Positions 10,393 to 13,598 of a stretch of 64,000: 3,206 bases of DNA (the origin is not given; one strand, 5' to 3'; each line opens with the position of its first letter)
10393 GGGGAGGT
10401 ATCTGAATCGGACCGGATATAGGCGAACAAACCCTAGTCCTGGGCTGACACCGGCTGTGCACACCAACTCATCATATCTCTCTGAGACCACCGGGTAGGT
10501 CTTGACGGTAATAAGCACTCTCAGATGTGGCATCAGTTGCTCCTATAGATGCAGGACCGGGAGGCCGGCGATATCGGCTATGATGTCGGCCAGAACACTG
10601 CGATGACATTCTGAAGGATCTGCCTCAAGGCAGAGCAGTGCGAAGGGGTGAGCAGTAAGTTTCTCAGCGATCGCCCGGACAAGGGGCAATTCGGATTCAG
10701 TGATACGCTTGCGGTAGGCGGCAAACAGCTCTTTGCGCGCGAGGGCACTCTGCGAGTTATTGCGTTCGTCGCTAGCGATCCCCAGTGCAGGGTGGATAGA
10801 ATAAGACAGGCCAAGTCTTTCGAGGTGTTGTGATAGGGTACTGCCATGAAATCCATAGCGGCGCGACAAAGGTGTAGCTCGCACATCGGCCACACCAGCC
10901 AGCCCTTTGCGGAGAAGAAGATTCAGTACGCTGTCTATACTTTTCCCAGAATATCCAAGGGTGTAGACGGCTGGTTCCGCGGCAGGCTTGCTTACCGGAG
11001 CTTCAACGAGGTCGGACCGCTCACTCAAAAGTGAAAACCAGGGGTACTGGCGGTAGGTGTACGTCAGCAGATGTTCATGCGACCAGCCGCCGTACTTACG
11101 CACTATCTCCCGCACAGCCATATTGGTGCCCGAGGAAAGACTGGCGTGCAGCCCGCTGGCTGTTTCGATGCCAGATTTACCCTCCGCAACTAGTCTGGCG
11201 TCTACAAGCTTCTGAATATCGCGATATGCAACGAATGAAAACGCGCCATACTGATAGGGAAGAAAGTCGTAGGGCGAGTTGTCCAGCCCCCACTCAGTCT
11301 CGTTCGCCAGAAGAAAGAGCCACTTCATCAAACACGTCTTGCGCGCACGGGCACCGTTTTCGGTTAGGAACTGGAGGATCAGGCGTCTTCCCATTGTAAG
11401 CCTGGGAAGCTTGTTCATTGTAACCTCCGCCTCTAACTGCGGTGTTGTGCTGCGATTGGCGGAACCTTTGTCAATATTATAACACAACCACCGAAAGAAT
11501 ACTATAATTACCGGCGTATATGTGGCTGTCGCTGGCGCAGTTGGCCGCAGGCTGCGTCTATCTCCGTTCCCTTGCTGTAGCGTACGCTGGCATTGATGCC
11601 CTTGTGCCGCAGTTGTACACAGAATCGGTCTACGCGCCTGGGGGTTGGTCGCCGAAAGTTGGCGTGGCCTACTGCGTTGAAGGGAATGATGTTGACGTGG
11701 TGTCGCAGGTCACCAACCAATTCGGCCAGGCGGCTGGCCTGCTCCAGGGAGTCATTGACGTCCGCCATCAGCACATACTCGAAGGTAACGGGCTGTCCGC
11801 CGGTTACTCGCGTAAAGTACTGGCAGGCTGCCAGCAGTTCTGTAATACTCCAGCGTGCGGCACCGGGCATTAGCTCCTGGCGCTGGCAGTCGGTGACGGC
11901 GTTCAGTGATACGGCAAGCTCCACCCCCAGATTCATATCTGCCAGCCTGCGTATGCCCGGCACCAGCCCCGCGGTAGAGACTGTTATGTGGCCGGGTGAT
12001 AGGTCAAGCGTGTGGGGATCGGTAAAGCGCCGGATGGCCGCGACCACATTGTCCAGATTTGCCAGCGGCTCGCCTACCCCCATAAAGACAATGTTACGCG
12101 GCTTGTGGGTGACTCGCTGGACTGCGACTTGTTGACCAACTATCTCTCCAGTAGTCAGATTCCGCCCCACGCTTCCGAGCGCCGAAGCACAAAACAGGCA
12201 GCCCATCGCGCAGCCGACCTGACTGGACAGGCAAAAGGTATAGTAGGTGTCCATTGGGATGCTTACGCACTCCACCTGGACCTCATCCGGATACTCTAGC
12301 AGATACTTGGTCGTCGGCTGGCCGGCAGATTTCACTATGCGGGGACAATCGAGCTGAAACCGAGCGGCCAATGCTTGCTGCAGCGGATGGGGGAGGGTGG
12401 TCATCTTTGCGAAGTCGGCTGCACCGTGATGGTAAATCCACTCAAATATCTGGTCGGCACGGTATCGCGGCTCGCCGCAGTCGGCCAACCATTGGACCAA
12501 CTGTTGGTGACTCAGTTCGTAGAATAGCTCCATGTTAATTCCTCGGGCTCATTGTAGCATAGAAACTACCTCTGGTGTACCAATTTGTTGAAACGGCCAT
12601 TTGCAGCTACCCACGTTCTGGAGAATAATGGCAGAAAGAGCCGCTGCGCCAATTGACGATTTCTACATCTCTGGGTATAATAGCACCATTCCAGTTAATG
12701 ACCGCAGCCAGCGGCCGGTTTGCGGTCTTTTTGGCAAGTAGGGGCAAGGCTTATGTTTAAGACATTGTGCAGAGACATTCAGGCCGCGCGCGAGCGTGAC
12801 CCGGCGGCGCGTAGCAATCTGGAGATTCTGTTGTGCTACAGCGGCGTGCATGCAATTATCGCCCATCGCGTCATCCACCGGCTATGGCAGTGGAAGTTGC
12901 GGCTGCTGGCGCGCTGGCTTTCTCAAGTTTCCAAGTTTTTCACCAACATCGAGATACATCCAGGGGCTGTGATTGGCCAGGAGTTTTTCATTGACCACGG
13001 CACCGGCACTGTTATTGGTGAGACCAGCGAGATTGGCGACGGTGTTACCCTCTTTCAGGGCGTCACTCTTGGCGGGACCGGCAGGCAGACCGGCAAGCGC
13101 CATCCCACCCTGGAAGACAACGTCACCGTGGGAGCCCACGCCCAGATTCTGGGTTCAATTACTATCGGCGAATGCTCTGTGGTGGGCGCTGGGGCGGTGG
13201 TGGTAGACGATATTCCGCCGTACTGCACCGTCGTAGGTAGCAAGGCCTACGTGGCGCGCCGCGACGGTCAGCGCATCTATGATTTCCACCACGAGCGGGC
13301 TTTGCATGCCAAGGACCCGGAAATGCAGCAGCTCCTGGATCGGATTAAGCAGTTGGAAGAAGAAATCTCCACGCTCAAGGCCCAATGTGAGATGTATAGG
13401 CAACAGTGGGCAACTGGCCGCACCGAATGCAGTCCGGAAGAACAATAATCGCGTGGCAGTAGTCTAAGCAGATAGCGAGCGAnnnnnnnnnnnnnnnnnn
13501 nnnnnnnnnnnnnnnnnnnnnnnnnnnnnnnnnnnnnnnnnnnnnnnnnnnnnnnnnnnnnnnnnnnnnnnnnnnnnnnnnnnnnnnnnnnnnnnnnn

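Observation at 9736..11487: Lower-GC two-gene cassette: SocA/Panacea-like-DUF488 fusion plus an unclassifiable 265-aa protein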

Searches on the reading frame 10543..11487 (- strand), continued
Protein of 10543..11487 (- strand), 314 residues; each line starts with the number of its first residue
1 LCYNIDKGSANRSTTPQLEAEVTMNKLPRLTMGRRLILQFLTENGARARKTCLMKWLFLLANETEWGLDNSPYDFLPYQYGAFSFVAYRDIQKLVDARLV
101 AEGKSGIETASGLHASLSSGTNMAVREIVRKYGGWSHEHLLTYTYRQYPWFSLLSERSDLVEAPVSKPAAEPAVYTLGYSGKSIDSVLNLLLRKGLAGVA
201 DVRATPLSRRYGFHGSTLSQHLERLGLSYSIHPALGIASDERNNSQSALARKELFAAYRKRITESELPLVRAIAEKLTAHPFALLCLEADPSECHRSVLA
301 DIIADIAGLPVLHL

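Call 62: search_protein_families(library=pfam, alignment_id=A4, max_evalue=0.01)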
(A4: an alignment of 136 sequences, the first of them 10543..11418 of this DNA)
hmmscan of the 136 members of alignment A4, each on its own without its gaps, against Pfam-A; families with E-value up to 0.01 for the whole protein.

A. member 1, window:10543-11418:- (291 aa): 2 families
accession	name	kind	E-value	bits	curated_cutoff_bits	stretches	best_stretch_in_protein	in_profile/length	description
PF04343.18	DUF488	-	1.1e-20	74.9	22.2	1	160-279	1-120/121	Domain of unknown function DUF488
PF22751.1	DUF488-N3a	-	1.9e-05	25.4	27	1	233-281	65-115/118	Active DUF488-N3 subclade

B. families by the number of members that match (of 136 scanned): 9 families
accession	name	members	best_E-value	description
PF04343.18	DUF488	108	1e-26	Domain of unknown function DUF488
PF22751.1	DUF488-N3a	82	2.3e-09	Active DUF488-N3 subclade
PF13274.11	SocA_Panacea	18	6.4e-07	Antitoxin SocA-like, Panacea domain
PF13338.12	AbiEi_4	1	1.3e-11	Transcriptional regulator, AbiEi antitoxin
PF06969.22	HemN_C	1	0.00092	HemN C-terminal domain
PF08280.17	HTH_Mga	1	0.0022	M protein trans-acting positive regulator (MGA) HTH domain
PF01335.27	DED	1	0.0043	Death effector domain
PF16285.10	DUF4931_N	1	0.0081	Domain of unknown function (DUF4931) N-terminal domain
PF22752.1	DUF488-N3i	1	0.0082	Inactive DUF488-N3 subclade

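Call 101: find_encoding_contigs(protein=P0159, flank=5000, max_places=2)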
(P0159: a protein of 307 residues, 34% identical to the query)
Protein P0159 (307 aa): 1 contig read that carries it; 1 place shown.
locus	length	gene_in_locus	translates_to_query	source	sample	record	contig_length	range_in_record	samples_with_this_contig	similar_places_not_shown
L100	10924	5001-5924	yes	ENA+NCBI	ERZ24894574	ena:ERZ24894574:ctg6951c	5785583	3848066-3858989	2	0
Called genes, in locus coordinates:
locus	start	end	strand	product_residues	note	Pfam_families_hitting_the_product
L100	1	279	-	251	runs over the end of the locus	PF00005:ABC_tran, PF13304:AAA_21 (faint), PF12399:BCA_ABC_TP_C (weak)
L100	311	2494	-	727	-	PF03968:LptD_N (faint)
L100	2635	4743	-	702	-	PF01011:PQQ, PF13360:PQQ_2, PF13570:Beta-prop_ACSF4 (faint), PF13442:Cytochrome_CBB3, PF01011:PQQ, PF13360:PQQ_2 (weak)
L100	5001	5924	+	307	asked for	PF04343:DUF488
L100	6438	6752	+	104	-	-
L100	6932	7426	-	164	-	-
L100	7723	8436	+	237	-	-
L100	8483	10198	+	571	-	PF00920:ILVD_EDD_N, PF24877:ILV_EDD_C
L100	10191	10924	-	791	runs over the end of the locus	PF12228:DUF3604 (weak)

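Call 102: find_encoding_contigs(protein=P0154, flank=5000, max_places=2)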
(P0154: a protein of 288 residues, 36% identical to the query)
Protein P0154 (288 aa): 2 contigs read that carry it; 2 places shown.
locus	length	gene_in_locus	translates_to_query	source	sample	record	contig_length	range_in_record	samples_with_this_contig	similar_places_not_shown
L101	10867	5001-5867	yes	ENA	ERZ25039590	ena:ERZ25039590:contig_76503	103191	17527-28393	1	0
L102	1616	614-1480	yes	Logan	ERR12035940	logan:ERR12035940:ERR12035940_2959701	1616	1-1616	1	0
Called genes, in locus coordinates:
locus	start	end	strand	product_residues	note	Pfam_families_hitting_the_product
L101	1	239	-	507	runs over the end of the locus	PF02706:Wzz (weak)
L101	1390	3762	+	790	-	-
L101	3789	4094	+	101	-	-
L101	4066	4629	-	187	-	-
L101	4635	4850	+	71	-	-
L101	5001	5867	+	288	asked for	PF04343:DUF488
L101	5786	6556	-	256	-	-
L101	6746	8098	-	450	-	-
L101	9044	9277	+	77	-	PF09723:Zn_ribbon_8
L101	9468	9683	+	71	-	PF04328:Sel_put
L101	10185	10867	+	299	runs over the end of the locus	PF00365:PFK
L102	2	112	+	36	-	?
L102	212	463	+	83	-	-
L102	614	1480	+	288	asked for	PF04343:DUF488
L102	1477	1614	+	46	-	?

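Call 103: find_encoding_contigs(protein=P0156, flank=5000, max_places=2)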
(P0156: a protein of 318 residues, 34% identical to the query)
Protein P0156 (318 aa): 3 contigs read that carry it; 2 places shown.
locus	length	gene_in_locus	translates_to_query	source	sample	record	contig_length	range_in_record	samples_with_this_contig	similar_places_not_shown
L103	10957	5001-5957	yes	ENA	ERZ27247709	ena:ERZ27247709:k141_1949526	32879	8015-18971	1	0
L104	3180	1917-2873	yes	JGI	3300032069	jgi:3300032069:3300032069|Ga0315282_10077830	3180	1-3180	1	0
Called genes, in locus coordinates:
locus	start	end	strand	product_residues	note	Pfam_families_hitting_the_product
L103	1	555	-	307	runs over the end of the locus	PF03781:FGE-sulfatase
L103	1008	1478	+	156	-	PF02545:Maf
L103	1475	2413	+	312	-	PF12844:HTH_19 (weak), PF13560:HTH_31 (faint), PF13413:HTH_25, PF13464:RodZ_C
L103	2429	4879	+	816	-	PF17764:PriA_3primeBD, PF00270:DEAD, PF04851:ResIII, PF18319:Zn_ribbon_PriA, PF00271:Helicase_C (weak), PF18074:PriA_C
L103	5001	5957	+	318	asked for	PF04343:DUF488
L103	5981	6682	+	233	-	-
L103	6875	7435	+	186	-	PF01209:Ubie_methyltran, PF13489:Methyltransf_23, PF01728:FtsJ (weak), PF05175:MTS, PF13847:Methyltransf_31, PF13649:Methyltransf_25, PF08241:Methyltransf_11, PF08242:Methyltransf_12, +3 more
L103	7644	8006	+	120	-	PF02152:FolB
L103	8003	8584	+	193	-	PF01288:HPPK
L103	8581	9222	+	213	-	PF01712:dNK, PF13238:AAA_18 (faint), PF02223:Thymidylate_kin (weak)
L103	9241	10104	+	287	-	PF02569:Pantoate_ligase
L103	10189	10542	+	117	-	PF02261:Asp_decarbox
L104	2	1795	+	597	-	?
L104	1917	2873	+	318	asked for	PF04343:DUF488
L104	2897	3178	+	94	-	?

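Call 116: search_protein_families(library=pfam, proteins=[P0140, P0152], max_evalue=0.1)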
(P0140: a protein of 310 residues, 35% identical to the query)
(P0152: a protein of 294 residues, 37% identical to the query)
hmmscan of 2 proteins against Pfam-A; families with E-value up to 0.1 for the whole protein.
P0140 (310 aa): 3 families
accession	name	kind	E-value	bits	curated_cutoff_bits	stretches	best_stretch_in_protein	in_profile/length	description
PF04343.18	DUF488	-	2.2e-25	90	22.2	1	156-277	1-121/121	Domain of unknown function DUF488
PF22751.1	DUF488-N3a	-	4.4e-06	27.4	27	1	206-280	40-117/118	Active DUF488-N3 subclade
PF13274.11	SocA_Panacea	-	0.00011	23.5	25.7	1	24-126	1-112/113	Antitoxin SocA-like, Panacea domain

P0152 (294 aa): 2 families
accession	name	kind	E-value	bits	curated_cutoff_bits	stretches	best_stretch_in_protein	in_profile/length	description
PF04343.18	DUF488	-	1.4e-22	81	22.2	1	160-278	1-118/121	Domain of unknown function DUF488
PF22751.1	DUF488-N3a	-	0.05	14.4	27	1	230-280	61-113/118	Active DUF488-N3 subclade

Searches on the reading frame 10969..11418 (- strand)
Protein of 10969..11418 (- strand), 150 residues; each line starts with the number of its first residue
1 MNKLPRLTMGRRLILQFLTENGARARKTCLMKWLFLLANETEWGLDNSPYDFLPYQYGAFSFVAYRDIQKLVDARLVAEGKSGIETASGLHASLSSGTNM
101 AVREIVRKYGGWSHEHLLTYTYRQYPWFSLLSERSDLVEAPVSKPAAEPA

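Call 41: search_protein_families(library=pfam, proteins=[window:10969-11418:-], max_evalue=1)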
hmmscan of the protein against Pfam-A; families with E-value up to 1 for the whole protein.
window:10969-11418:- (150 aa): 2 families
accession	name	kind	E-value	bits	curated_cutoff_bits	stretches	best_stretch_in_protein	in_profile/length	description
PF17814.7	LisH_TPL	-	0.0067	16.5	30.7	1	12-22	7-17/31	LisH-like dimerisation domain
PF08520.15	Mitofissin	-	0.053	13.7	27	1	71-109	8-46/69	Mitofissin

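Call 60: search_protein_representatives(alignment_id=A3)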
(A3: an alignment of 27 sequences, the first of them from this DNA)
Query: 27 sequences, 135 profile positions. Proteins with E-value up to 0.001 (for the whole library): 4020; up to 1e-10: 1652; up to 1e-30: 113. The best 150 are listed.
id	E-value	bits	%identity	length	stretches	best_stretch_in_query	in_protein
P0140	6.9e-44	165.3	-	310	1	2-133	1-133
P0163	5.4e-43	162.3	-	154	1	2-134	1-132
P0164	1.3e-41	157.9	-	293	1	2-134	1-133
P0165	4.1e-41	156.3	-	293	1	2-133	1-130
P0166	1.2e-40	154.7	-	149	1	2-134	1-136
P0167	1.4e-40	154.5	-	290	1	2-134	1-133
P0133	3.3e-40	153.3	-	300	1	2-132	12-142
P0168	1.7e-39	151.1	-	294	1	2-134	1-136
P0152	2.0e-39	150.8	-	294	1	2-133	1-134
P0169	3.4e-39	150.0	-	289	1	2-134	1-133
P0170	6.3e-39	149.2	-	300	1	3-133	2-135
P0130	6.9e-39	149.1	-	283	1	2-134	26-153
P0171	7.4e-39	149.0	-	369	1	2-133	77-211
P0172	7.8e-39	148.9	-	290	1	2-134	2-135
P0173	8.7e-39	148.7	-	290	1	2-134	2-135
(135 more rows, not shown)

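Call 116: search_protein_families(library=pfam, proteins=[P0164, P0165, P0167, P0168, P0169, P0170], max_evalue=0.1)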
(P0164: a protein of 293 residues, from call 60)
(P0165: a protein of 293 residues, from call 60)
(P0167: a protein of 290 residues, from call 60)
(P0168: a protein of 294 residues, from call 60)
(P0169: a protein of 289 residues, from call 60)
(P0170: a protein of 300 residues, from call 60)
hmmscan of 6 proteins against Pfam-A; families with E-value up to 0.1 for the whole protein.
P0164 (293 aa): 2 families
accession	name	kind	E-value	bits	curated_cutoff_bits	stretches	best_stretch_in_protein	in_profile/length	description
PF04343.18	DUF488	-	1e-18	68.6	22.2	1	154-272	2-120/121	Domain of unknown function DUF488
PF22751.1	DUF488-N3a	-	0.00018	22.2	27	1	201-276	38-117/118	Active DUF488-N3 subclade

P0165 (293 aa): 2 families
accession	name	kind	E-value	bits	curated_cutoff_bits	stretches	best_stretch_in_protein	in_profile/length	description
PF04343.18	DUF488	-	5.8e-21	75.8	22.2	1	154-273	1-120/121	Domain of unknown function DUF488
PF22751.1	DUF488-N3a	-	0.00029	21.6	27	1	209-274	44-114/118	Active DUF488-N3 subclade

P0167 (290 aa): 4 families
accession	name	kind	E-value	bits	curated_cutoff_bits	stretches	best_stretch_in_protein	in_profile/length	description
PF04343.18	DUF488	-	2.1e-25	90.2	22.2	1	154-272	1-119/121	Domain of unknown function DUF488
PF13274.11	SocA_Panacea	-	0.0031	18.8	25.7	1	25-123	2-110/113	Antitoxin SocA-like, Panacea domain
PF22751.1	DUF488-N3a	-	0.017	15.8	27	1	202-276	38-116/118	Active DUF488-N3 subclade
PF12983.12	DUF3867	-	0.073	13.6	27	0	177-229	66-118/185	Protein of unknown function (DUF3867)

P0168 (294 aa): 2 families
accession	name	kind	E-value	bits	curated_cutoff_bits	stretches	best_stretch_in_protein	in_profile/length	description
PF04343.18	DUF488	-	6.1e-21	75.7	22.2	1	162-282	1-121/121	Domain of unknown function DUF488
PF22751.1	DUF488-N3a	-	0.0012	19.5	27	1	237-285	67-117/118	Active DUF488-N3 subclade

P0169 (289 aa): 3 families
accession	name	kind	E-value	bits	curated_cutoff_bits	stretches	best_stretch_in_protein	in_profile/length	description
PF04343.18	DUF488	-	1e-22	81.5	22.2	1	155-273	2-120/121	Domain of unknown function DUF488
PF22751.1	DUF488-N3a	-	3.4e-06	27.8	27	1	221-277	59-117/118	Active DUF488-N3 subclade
PF13274.11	SocA_Panacea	-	0.00059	21.2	25.7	1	24-126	1-113/113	Antitoxin SocA-like, Panacea domain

P0170 (300 aa): 0 families

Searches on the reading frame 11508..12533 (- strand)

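Call 3: search_protein_families(library=pfam, proteins=[window:11508-12533:-], max_evalue=1)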
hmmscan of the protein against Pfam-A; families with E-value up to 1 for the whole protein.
window:11508-12533:- (341 aa): 3 families
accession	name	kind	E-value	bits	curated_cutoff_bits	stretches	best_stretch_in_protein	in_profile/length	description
PF21016.3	RlmN_N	-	5.1e-16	58.6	24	1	6-59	5-58/60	Ribosomal RNA large subunit methyltransferase N-terminal domain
PF04055.27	Radical_SAM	-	2.9e-09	37.7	29.5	1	104-265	3-161/166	Radical SAM superfamily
PF23672.1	DUF7153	-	0.12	12.6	27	1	247-279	128-160/170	Domain of unknown function (DUF7153)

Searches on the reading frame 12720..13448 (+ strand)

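Call 41: search_protein_families(library=pfam, proteins=[window:12720-13448:+], max_evalue=1)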
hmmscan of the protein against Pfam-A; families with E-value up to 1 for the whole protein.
window:12720-13448:+ (242 aa): 19 families
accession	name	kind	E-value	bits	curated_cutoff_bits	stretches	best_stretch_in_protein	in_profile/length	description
PF00132.30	Hexapep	-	1.2e-08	34.7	27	2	128-161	1-34/36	Bacterial transferase hexapeptide (six repeats)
PF06426.19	SATase_N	-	5e-05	24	21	1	14-46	71-103/105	Serine acetyltransferase, N-terminal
PF16516.10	CC2-LZ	-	0.00015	22.6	35.3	1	192-234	27-72/100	Leucine zipper of domain CC2 of NEMO, NF-kappa-B essential modulator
PF14602.12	Hexapep_2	-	0.00082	19.5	27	1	131-161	4-32/34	Hexapeptide repeat of succinyl-transferase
PF25450.1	Rab11-FIP3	-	0.0033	18.1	31.9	1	197-230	51-84/125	Rab11-FIP3-like domain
PF16740.10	SKA2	-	0.0048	17.1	30.1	1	190-226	30-64/110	Spindle and kinetochore-associated protein 2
PF14389.11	Lzipper-MIP1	-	0.0096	16.7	32.2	1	199-224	50-75/84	Leucine-zipper of ternary complex factor MIP1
PF25084.1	LbH_EIF2B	-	0.0096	16.4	54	1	82-157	21-101/105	EIF2B subunit epsilon LbH domain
PF13234.12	MTR4_beta-barrel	-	0.038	14.7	26.4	1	194-231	145-182/203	Mtr4-like, beta-barrel domain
PF06005.17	ZapB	-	0.05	14.5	31.5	1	202-231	13-42/71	Cell division protein ZapB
PF01166.23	TSC22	-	0.064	13.9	30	1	201-229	15-43/57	TSC-22/dip/bun family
PF07716.20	bZIP_2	-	0.08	13.5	22.3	1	201-229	26-54/54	Basic region leucine zipper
PF13591.12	MerR_2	-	0.081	13.2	29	1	203-220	66-83/84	MerR HTH family regulatory protein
PF19220.6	Rod_CreS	-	0.087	12.3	100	1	193-229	290-326/359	Crescentin, rod domain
PF16331.10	TolA_bind_tri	-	0.11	13.1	30.1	1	192-227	10-45/76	TolA binding protein trimerisation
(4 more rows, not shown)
